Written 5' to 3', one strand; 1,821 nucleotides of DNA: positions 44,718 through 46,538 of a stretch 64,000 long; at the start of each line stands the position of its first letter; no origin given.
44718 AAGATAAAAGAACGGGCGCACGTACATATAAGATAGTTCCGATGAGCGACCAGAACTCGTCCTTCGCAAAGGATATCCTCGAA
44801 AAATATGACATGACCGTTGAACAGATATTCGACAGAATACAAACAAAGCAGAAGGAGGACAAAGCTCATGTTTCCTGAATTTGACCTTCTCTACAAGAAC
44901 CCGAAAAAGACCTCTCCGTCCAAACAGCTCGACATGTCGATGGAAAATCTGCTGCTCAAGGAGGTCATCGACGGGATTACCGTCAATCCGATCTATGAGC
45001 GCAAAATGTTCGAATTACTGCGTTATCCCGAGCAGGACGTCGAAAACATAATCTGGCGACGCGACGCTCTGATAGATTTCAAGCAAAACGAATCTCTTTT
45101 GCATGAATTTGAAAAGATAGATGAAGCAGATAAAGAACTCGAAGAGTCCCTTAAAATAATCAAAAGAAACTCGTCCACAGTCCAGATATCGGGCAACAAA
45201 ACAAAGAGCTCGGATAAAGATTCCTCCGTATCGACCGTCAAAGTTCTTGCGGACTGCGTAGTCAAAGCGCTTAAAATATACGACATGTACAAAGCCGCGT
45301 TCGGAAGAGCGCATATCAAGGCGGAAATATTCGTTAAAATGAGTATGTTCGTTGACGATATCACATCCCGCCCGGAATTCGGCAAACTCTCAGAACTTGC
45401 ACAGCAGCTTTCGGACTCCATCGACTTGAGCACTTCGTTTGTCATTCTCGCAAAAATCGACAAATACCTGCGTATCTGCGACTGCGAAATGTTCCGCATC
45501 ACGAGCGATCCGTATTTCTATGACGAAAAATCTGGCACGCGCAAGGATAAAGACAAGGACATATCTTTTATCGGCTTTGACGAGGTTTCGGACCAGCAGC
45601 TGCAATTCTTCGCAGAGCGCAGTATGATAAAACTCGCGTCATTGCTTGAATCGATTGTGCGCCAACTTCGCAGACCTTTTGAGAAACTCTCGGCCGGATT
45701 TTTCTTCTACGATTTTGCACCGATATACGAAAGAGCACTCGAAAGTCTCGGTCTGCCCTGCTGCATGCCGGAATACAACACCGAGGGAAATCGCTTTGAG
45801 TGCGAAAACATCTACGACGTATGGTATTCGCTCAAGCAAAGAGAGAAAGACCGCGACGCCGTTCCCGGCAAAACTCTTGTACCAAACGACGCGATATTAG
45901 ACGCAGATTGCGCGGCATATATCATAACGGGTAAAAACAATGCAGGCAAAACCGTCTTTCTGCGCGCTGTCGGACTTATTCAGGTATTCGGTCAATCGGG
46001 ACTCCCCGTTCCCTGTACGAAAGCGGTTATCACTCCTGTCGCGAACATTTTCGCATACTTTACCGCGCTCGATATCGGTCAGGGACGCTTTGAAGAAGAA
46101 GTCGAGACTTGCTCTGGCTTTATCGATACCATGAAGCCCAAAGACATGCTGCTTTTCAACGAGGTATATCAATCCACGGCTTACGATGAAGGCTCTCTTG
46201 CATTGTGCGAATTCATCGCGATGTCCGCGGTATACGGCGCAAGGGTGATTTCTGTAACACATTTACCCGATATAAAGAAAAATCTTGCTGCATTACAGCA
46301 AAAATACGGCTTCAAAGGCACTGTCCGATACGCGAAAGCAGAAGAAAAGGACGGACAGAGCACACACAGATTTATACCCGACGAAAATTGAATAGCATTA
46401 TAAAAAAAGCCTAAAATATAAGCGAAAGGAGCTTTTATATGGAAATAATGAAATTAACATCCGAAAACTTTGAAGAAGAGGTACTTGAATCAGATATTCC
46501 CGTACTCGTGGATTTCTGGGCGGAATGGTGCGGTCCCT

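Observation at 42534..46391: Translationally coupled operon: membrane-anchored unknown protein plus two truncated MutS-like ABC ATPase paralogues (candidate uncharacterised system)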

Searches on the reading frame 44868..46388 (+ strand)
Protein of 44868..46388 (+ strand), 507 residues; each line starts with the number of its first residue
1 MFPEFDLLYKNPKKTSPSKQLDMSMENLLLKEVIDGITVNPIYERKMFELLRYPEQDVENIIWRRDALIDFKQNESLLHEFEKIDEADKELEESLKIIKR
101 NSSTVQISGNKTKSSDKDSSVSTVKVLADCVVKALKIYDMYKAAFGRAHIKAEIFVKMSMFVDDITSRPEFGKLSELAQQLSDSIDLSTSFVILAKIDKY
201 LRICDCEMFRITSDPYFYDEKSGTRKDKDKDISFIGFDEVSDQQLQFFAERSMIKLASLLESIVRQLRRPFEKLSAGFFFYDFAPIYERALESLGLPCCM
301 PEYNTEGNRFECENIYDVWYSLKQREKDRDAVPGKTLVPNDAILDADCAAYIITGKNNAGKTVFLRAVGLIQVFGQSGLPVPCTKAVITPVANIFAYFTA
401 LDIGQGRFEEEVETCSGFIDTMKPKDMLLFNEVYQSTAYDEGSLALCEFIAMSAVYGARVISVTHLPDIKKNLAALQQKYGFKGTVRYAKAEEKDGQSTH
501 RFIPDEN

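Call 3: search_protein_families(library=pfam, proteins=[window:44868-46388:+], max_evalue=1)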
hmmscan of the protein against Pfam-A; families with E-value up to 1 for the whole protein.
window:44868-46388:+ (507 aa): 3 families
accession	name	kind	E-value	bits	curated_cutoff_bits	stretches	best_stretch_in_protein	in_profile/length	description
PF00488.27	MutS_V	-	4.2e-15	56.6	30.2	1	352-478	2-132/188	MutS domain V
PF13304.12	AAA_21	-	0.0017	19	27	1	352-382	3-36/304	AAA domain, putative AbiEii toxin, Type IV TA system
PF01447.24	Peptidase_M4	-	0.07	14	22.4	1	95-153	31-91/145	Thermolysin metallopeptidase, catalytic domain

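Call 4: search_protein_families(library=ncbifam, proteins=[window:44868-46388:+], max_evalue=1)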
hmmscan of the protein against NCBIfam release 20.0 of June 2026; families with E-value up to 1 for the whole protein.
window:44868-46388:+ (507 aa): 5 families
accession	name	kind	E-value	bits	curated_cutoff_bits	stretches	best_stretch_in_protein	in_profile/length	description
NF003810.1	PRK05399.1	equivalog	1.6e-16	60.2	480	1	335-471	588-730/793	DNA mismatch repair protein MutS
NF052383.1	ATPase_KamC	equivalog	2e-15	56.6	300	1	334-484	295-446/508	lysine 5,6-aminomutase reactivase ATPase KamC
TIGR01069.2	mutS2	equivalog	1.9e-13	49.7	400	1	326-471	314-454/790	endonuclease MutS2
TIGR01070.1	mutS1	equivalog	2.1e-11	42.9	641.7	1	335-466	579-714/840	DNA mismatch repair protein MutS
NF041819.1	Dsr2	equivalog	0.011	13.7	1400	1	42-117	455-534/1215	anti-phage defense-associated sirtuin Dsr2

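Call 5: search_protein_families(library=padloc, proteins=[window:44868-46388:+], max_evalue=1)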
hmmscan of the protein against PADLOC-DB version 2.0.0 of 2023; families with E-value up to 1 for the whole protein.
window:44868-46388:+ (507 aa): 3 families
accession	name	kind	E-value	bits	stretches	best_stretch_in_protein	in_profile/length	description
PDLC02336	AbiLi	-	0.0011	16.6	1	352-371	26-45/340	AbiLi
PDLC02980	AriA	-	0.0024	15.9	1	352-375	3-29/304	-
PDLC04611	PDC-M38A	-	0.03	11.9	0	352-370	26-44/383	-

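Call 8: search_solved_structures(query=window:44868-46388:+, max_evalue=0.01, show_alignments=1)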
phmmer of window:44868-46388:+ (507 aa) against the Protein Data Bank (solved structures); distinct sequences matched with E-value up to 0.01: 37.
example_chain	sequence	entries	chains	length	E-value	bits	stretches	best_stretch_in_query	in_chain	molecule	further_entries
7qv3_v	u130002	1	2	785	1.2e-11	47.3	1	330-470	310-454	Endonuclease MutS2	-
8qpp_W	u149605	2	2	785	1.2e-11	47.3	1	330-470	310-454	Endonuclease MutS2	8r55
8r7e_B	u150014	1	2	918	1.2e-07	34.2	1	337-469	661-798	DNA mismatch repair protein Msh3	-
8rz7_B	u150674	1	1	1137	1.9e-07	33.5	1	337-469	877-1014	DNA mismatch repair protein Msh3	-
3thw_B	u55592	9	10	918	2.5e-07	33.1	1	337-469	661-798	DNA mismatch repair protein Msh3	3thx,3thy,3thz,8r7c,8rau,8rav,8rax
8r7v_B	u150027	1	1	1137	3.7e-07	32.6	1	337-469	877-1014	DNA mismatch repair protein Msh3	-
8r7c_A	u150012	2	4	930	4e-07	32.4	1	337-468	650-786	DNA mismatch repair protein Msh2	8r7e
8olx_B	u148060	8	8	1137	4.1e-07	32.4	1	337-469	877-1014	DNA mismatch repair protein Msh3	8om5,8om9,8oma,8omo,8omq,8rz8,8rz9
2o8e_A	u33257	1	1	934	4.3e-07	32.4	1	337-468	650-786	DNA mismatch repair protein Msh2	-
2o8b_A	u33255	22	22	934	4.3e-07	32.4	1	337-468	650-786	DNA mismatch repair protein Msh2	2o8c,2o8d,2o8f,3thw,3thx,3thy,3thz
9kce_B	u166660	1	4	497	6.5e-07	31.8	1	331-470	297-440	Endonuclease MutS2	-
8rb1_B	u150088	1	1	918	6.6e-07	31.7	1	337-469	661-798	DNA mismatch repair protein Msh3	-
8rb1_A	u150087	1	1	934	1.1e-06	31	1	337-468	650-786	DNA mismatch repair protein Msh2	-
3k0s_A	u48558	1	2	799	1.9e-06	30.2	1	337-451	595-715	DNA mismatch repair protein mutS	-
8raz_A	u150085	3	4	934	2.1e-06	30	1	337-468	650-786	DNA mismatch repair protein Msh2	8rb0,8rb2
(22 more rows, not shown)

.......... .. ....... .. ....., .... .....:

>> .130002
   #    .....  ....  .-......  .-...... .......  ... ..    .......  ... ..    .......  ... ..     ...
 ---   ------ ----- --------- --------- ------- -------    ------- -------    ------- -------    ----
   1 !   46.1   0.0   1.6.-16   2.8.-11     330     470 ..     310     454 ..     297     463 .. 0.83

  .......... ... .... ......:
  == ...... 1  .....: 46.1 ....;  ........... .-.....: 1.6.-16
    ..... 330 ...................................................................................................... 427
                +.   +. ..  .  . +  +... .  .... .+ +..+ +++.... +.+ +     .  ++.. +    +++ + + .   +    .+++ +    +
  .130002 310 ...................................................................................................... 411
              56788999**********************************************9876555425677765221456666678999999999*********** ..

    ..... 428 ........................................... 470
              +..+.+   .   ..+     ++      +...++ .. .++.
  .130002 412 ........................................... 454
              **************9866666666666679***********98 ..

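Call 13: find_homologous_proteins(query=window:44868-46388:+)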
Query window:44868-46388:+ (507 aa): 53 proteins with E <= 0.001 among 8000 candidates.
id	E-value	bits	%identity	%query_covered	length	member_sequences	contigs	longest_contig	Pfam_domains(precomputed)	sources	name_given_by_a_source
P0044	0.0e+0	1137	100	100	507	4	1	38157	PF00488.28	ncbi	-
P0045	1.4e-241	821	69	100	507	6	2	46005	PF00488.28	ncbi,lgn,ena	-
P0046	2.7e-218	744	64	100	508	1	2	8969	PF00488.28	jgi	-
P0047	7.8e-215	732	63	100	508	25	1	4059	PF00488.28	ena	-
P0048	3.9e-210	717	62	100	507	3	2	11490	PF00488.28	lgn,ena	-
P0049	3.0e-209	714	61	100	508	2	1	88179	PF00488.28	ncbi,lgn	-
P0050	2.7e-207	707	61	100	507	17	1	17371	PF00488.28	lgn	-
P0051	7.8e-206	703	60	100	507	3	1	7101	PF00488.28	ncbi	-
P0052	2.9e-205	701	59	100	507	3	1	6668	PF00488.28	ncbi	-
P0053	1.4e-204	698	59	99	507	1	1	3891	PF00488.28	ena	-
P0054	3.7e-204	697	61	99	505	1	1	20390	PF00488.28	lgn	-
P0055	9.0e-201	686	60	100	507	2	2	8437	PF00488.28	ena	-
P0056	1.1e-123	432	42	99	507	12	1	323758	PF00488.28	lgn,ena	-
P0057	1.8e-121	424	41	99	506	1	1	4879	PF00488.28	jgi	-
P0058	7.2e-121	422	40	99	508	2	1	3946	PF00488.28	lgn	-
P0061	1.5e-29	121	26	86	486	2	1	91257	PF00488.28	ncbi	-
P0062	1.2e-24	105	35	42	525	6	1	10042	PF00488.28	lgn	-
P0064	5.2e-22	96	22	91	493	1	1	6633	PF00488.28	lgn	-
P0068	4.6e-14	70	28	53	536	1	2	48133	PF00488.28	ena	-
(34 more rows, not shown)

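Call 29: find_encoding_contigs(protein=P0061, flank=6000, max_places=1)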
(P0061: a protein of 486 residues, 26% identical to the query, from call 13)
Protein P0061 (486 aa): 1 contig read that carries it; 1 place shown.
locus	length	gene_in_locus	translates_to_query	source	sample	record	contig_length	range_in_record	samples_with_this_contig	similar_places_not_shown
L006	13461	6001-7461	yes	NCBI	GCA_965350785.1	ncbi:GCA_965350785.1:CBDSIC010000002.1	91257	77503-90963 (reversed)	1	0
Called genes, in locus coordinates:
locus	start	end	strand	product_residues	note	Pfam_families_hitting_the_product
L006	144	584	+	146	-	-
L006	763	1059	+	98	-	PF20124:DUF6514 (weak)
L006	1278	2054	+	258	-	PF00005:ABC_tran, PF13304:AAA_21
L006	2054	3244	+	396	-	PF12679:ABC2_membrane_2, PF12698:ABC2_membrane_3, PF01061:ABC2_membrane (weak)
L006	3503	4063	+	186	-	-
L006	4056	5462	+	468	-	PF00488:MutS_V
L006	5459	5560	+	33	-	-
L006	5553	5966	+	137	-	-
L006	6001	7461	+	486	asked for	PF00488:MutS_V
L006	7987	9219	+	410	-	PF05496:RuvB_N, PF01078:Mg_chelatase (faint), PF14532:Sigma54_activ_2 (faint), PF00004:AAA, PF16193:AAA_assoc_2, PF12002:MgsA_C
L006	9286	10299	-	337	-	PF02518:HATPase_c (weak), PF14213:DUF4325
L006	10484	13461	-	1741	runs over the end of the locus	PF18889:Beta_helix_3 (faint), PF09479:Flg_new (weak)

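Call 31: find_encoding_contigs(protein=P0068, flank=6000, max_places=1)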
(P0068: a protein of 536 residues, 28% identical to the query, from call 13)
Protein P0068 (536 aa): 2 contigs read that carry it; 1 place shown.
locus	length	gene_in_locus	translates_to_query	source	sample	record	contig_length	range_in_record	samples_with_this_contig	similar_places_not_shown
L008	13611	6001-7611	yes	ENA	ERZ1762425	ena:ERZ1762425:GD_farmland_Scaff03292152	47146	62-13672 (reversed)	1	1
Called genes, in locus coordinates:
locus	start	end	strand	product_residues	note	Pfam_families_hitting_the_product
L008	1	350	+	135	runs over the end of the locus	PF02641:DUF190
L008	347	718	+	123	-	PF02537:CRCB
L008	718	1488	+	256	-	PF01569:PAP2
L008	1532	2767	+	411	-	PF07690:MFS_1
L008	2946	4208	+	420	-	PF03952:Enolase_N, PF00113:Enolase_C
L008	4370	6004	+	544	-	PF00488:MutS_V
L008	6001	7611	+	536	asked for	PF00488:MutS_V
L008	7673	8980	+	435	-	PF00999:Na_H_Exchanger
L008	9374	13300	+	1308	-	PF13401:AAA_22 (faint), PF25199:nSTAND_NTPase5 (weak)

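Call 39: search_dna_similar(query=window:44868-46388:+, collection=plasmids, mode=protein, max_evalue=1e-8, max_rows=25)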
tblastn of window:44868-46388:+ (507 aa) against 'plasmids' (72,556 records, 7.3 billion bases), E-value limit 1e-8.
Records with a match: 54; places in all: 89; records where one place covers at least 80% of the query: 0.
Best place of each record, by identity: <60% 54.
By first word of the organism name: Klebsiella 18; Rhodococcus 6; Citrobacter 6; Enterobacter 5; Burkholderia 3; Caballeronia 2; Salmonella 2; Tsukamurella 1; Mycobacterium 1; Alicyclobacillus 1; and 9 more.
By predicted mobility (MOB-suite, as given by PLSDB): conjugative 21; non-mobilizable 17; mobilizable 16.
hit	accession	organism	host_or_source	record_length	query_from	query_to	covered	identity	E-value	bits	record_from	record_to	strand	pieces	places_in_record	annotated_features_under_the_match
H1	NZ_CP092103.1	Rhodococcus qingshengii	soil,petroleum-contaminated soil, ...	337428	229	504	54%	30.2%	8e-19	98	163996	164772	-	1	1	DNA mismatch repair protein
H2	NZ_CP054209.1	Rhodococcus qingshengii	cell culture,carbendazim contaminated ...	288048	238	504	53%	30.1%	5e-19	99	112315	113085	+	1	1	hypothetical protein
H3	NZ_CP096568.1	Rhodococcus qingshengii JCM 15477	sandy loam,soil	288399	238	504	53%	30.1%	5e-19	99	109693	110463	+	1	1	hypothetical protein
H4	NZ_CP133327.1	Rhodococcus sp. DN22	-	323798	238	504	53%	30.1%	5e-19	99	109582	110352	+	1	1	hypothetical protein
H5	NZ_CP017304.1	Rhodococcus sp. YL-1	pure culture,soil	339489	238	504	53%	30.1%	5e-19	99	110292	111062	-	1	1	hypothetical protein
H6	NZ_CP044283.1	Rhodococcus erythropolis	soil,rubber production plant territory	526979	238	504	53%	30.1%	5e-19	99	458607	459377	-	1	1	hypothetical protein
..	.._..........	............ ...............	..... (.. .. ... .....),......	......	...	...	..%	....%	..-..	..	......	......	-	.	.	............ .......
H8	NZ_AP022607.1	Mycobacterium branderi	-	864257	238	506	53%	28.4%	9e-18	95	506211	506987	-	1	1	DNA mismatch repair protein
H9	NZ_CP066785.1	Alicyclobacillus sp. ALC3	cell culture,acid mine drainage sediment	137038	238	504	53%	27.6%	1e-17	94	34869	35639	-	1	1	hypothetical protein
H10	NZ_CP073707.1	Burkholderia cenocepacia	Homo sapiens,blood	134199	225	506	55%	26.0%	6e-9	87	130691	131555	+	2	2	DNA mismatch repair protein MutS | hypothetical protein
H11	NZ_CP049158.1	Caballeronia sp. SBC1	whole organism,soil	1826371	214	506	58%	24.8%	3e-11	74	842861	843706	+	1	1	none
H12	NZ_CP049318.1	Caballeronia sp. SBC2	whole organism,soil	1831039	214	506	58%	24.8%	3e-11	74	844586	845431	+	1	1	none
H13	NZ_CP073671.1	Burkholderia cenocepacia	Homo sapiens,blood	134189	225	506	56%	25.4%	1e-12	78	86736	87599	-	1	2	DNA mismatch repair protein MutS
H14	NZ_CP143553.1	Burkholderia multivorans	Homo sapiens,bronchoalveolar lavage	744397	238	503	52%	26.2%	3e-12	77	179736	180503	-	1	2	DNA mismatch repair protein MutS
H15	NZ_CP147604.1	Klebsiella pneumoniae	Homo sapiens,bloodstream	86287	236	501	52%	26.0%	8e-12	76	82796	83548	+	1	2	hypothetical protein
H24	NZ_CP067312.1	Escherichia coli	cell culture,waste water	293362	236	501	52%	25.5%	2e-11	74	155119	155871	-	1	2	DNA mismatch repair protein MutS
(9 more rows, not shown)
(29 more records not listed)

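Call 40: get_annotated_region(hit=H24, flank=7000)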
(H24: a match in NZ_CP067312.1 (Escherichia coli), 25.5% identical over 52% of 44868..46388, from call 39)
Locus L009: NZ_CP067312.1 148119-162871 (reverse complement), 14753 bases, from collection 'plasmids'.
description: Escherichia coli strain 027_SK3 plasmid p027_SK3a, complete sequence
organism: Escherichia coli (NCBI taxid 562)
taxonomy: Bacteria; Pseudomonadota; Gammaproteobacteria; Enterobacterales; Enterobacteriaceae; Escherichia; Escherichia coli
host: -; source: cell culture,waste water; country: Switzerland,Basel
typing (MOB-suite, as given by PLSDB): mobilizable; replicon Col(VCM04); relaxase MOBH
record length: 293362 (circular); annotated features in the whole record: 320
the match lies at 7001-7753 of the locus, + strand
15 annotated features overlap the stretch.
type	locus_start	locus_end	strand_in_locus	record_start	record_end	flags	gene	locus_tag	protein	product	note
CDS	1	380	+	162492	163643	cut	-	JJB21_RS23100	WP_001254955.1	IS30-like element IS30H family transposase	-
CDS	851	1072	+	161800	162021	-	-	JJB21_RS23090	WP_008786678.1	hypothetical protein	-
CDS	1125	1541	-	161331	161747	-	-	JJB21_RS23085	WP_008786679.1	hypothetical protein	-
CDS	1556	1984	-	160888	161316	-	-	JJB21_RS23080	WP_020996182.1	hypothetical protein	-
CDS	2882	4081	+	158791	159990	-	-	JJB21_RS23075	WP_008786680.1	cation:proton antiporter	GO:0006812 - monoatomic cation transport [Evidence IEA]; GO:1902600 - proton transmembrane transport [Evidence IEA]; ...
CDS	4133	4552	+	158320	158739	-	-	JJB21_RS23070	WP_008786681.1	universal stress protein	-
CDS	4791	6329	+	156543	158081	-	-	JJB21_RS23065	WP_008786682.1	DNA mismatch repair protein MutS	-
CDS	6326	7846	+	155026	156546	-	-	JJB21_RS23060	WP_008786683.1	DNA mismatch repair protein MutS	-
CDS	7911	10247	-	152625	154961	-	-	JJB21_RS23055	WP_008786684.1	HAD-IC family P-type ATPase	-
CDS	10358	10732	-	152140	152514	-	crcB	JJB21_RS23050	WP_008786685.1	fluoride efflux transporter CrcB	-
CDS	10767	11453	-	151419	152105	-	-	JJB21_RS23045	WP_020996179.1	2,3-bisphosphoglycerate-dependent phosphoglycerate mutase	GO:0006096 - glycolytic process [Evidence IEA]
CDS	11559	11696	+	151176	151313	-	-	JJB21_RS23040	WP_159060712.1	hypothetical protein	-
CDS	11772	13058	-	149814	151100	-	eno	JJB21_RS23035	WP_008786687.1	phosphopyruvate hydratase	GO:0006096 - glycolytic process [Evidence IEA]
CDS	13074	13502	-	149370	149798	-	-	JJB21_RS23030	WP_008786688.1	universal stress protein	-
CDS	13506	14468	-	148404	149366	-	-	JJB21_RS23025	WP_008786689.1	DHHA2 domain-containing protein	-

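Call 41: get_annotated_region(hit=H8, flank=7000)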
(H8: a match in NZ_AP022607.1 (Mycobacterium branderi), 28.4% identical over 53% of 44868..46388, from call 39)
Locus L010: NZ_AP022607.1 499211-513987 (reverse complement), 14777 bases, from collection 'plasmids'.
description: Mycobacterium branderi strain JCM 12687 plasmid pJCM12687
organism: Mycobacterium branderi (NCBI taxid 43348)
taxonomy: Bacteria; Actinomycetota; Actinomycetes; Mycobacteriales; Mycobacteriaceae; Mycobacterium; Mycobacterium branderi
host: -; source: -; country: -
typing (MOB-suite, as given by PLSDB): non-mobilizable
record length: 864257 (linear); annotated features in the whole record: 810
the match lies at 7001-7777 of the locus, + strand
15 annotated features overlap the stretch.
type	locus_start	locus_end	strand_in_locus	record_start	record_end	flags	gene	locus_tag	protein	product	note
CDS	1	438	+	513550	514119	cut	-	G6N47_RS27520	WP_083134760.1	histidine phosphatase family protein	-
CDS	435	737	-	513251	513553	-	-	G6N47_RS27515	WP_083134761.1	hypothetical protein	-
CDS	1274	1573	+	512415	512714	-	-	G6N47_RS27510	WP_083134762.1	PE family protein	-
CDS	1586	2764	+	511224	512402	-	-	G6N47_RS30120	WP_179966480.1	PPE family protein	-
CDS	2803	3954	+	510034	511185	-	-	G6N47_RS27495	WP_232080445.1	PPE family protein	-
CDS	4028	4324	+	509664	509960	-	-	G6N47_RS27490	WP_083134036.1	WXG100 family type VII secretion target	-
CDS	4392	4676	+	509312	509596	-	-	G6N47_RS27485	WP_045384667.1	WXG100 family type VII secretion target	-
CDS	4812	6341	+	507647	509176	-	-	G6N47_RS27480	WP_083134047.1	hypothetical protein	-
CDS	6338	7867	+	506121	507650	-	-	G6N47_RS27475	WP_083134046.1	DNA mismatch repair protein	-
CDS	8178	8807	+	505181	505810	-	narI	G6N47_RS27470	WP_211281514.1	respiratory nitrate reductase subunit gamma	GO:0019645 - anaerobic electron transport chain [Evidence IEA]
CDS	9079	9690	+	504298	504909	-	-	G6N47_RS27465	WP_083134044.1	cation transporter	-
CDS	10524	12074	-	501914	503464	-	-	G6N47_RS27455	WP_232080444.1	DUF389 domain-containing protein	-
CDS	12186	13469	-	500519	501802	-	-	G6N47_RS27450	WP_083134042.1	PPE domain-containing protein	-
CDS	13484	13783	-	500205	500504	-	-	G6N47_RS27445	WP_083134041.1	PE family protein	-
CDS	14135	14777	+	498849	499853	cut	-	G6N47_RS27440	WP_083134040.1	histidine kinase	GO:0000160 - phosphorelay signal transduction system [Evidence IEA]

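Call 42: get_annotated_region(hit=H9, flank=7000)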
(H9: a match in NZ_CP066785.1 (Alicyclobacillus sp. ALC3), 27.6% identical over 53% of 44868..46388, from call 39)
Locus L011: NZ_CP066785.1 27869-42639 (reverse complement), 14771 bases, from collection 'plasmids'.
description: Alicyclobacillus sp. ALC3 plasmid unnamed, complete sequence
organism: Alicyclobacillus sp. ALC3 (NCBI taxid 2796143)
taxonomy: Bacteria; Bacillota; Bacilli; Bacillales; Alicyclobacillaceae; Alicyclobacillus; Alicyclobacillus sp. ALC3
host: -; source: cell culture,acid mine drainage sediment; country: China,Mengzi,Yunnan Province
typing (MOB-suite, as given by PLSDB): non-mobilizable
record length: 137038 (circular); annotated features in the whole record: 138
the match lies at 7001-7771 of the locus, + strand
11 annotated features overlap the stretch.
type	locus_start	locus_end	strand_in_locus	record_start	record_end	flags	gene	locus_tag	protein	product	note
CDS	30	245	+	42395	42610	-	-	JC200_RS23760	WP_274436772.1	hypothetical protein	-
CDS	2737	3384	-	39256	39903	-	-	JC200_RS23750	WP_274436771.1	hypothetical protein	-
CDS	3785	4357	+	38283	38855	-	-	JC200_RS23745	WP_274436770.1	manganese efflux pump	-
CDS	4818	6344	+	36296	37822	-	-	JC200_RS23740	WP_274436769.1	hypothetical protein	-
CDS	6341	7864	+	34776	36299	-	-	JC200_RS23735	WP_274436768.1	hypothetical protein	-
CDS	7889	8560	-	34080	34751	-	-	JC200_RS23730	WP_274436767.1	DUF190 domain-containing protein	-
CDS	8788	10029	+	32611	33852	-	-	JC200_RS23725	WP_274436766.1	MFS transporter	-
CDS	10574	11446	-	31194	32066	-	-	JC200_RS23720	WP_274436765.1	MBL fold metallo-hydrolase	-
CDS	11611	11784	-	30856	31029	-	-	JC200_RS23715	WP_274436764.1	hypothetical protein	-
CDS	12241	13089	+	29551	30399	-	-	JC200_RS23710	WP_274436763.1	sigma-70 family RNA polymerase sigma factor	GO:0006352 - DNA-templated transcription initiation [Evidence IEA]; GO:0006355 - regulation of DNA-templated ...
CDS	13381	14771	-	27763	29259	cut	-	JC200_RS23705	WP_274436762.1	NADH-quinone oxidoreductase subunit C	-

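Call 88: find_encoding_contigs(protein=P0062, flank=5000, max_places=1)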
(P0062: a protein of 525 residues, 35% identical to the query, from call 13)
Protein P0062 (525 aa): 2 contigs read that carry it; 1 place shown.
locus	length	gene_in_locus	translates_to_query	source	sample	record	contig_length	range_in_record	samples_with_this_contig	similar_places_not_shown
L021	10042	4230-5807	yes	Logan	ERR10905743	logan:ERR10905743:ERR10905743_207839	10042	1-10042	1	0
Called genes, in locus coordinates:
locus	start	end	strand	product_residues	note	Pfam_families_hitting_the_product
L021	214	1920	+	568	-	PF12708:Pect-lyase_RHGA_epim (faint), PF23763:Beta-barrel_GLAA-B_I (weak), PF13229:Beta_helix (faint), PF23764:Beta-barrel_GLAA-B_II (weak)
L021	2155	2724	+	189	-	-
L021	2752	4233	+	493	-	PF00488:MutS_V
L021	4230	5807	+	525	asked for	PF00488:MutS_V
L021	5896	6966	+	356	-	PF01208:URO-D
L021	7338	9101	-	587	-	PF00239:Resolvase, PF07508:Recombinase, PF13408:Zn_ribbon_recom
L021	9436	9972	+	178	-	PF01527:HTH_Tnp_1 (weak)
